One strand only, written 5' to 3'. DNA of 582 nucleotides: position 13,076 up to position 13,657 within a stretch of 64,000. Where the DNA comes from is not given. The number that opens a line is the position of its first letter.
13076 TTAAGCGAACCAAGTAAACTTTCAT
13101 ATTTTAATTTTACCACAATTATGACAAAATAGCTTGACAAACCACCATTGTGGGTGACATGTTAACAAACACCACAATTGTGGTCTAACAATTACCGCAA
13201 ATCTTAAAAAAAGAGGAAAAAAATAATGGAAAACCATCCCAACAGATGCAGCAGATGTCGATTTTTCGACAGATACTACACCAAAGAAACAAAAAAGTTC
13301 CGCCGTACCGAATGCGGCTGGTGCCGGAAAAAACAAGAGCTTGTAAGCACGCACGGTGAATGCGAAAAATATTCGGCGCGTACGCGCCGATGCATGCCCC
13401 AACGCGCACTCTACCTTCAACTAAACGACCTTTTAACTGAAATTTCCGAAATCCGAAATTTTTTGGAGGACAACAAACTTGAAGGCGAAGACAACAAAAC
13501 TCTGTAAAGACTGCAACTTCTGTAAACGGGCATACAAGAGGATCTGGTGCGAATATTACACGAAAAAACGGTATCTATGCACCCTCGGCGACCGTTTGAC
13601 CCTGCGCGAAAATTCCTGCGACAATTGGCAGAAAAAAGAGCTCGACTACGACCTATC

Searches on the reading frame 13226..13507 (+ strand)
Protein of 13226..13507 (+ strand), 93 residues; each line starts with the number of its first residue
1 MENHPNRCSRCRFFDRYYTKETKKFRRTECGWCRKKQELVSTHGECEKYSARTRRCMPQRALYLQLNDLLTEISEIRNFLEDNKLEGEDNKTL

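Call 18: search_protein_families(library=pfam, proteins=[window:13226-13507:+], max_evalue=1)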
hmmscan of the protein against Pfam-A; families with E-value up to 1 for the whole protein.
window:13226-13507:+ (93 aa): 1 family
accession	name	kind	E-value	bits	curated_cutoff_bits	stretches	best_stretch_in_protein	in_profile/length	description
PF15749.10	MRNIP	-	0.012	16.8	27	1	7-53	3-43/106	MRN-interacting protein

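Call 48: find_related_loci(query=A4, collection=viral_contigs, flank=5000)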
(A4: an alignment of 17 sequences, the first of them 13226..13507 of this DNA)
Query A4 (93 aa) in viral_contigs; peptide patterns used: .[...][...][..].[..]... (x = any residue, [..] = any of these).
36 stretches matched a pattern, but none encodes a relative of the query by tblastn (E <= 1e-3).
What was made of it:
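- On Temperate-phage immunity (CI/Cro) region: A pattern scan of IMG/VR with the CysL alignment A4 found no relative (call 48); the Cys1/Cys2 subtype itself was not used for that scan.
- Tried and rejected: The viral-contig scan with the CysL alignment gave no relatives (call 48).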

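Call 49: find_related_loci(query=A4, collection=metagenome_contigs, flank=5000)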
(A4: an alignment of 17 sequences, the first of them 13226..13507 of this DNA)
Query A4 (93 aa) in metagenome_contigs; peptide patterns used: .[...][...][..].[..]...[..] (x = any residue, [..] = any of these).
58 stretches matched a pattern; 18 encode a relative of the query (tblastn E <= 1e-3); 18 distinct loci.
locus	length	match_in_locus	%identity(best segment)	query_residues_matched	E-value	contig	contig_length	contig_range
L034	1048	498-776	100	1-93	4e-65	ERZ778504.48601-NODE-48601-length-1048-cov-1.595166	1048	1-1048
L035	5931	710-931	55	8-81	4e-22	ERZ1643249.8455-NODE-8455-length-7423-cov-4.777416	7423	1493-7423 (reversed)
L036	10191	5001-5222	55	8-81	4e-22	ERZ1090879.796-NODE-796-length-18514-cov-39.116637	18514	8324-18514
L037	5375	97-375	42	1-93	3e-21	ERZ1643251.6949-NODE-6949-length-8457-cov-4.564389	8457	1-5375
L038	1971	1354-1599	51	8-89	2e-21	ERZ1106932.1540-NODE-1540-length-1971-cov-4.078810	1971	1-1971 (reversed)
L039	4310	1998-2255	41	1-86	7e-19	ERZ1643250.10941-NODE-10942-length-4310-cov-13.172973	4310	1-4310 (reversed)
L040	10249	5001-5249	46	7-89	2e-18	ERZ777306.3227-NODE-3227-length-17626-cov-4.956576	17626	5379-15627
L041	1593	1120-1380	44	1-89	4e-18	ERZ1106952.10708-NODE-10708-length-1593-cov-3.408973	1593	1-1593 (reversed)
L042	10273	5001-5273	41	2-93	2e-16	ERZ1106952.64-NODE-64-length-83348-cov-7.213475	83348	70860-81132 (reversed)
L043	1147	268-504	43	8-86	3e-16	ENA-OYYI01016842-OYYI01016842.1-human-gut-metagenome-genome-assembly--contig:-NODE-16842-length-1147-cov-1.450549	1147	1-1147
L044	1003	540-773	38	1-77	4e-14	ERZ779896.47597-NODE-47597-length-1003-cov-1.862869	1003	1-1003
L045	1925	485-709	43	6-80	4e-14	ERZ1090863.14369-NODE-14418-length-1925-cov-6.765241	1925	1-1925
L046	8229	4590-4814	43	6-80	4e-14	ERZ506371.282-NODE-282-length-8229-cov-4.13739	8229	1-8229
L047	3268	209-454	35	1-81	5e-14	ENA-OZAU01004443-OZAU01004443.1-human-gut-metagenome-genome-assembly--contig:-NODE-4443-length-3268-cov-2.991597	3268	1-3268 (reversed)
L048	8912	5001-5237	37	6-84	1e-12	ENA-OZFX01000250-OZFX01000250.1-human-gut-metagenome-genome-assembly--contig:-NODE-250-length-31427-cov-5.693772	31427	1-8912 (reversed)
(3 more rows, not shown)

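Call 54: search_protein_families(library=padloc, proteins=[window:13226-13507:+], max_evalue=0.01)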
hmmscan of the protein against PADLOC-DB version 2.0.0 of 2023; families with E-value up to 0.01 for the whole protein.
window:13226-13507:+ (93 aa): 0 families

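Call 71: predict_structure(alignment_id=A4)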
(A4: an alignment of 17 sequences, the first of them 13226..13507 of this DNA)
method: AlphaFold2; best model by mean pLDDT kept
length: 93 residues; sequences in the alignment: 17
mean_pLDDT: 67.1   pTM: 0.36
mean pLDDT of the five models: 67.1, 66.8, 66.1, 62.2, 61.0
residues with pLDDT >= 90: 10; 70-90: 26; 50-70: 52; < 50: 5
segments of 3 or more residues with pLDDT < 50: 1-4
pLDDT, mean of each block of 10 residues (from residue 1): 47 59 57 72 59 64 88 91 71 53
secondary structure, 60 per line:
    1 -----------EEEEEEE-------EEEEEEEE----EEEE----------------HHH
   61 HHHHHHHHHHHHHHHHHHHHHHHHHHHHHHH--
elements in order: E12-18 E26-33 E38-41 H58-91
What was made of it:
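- Tried and rejected: The second model (CysL) was of too low confidence (pLDDT 67, call 71) to be worth a fold search.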
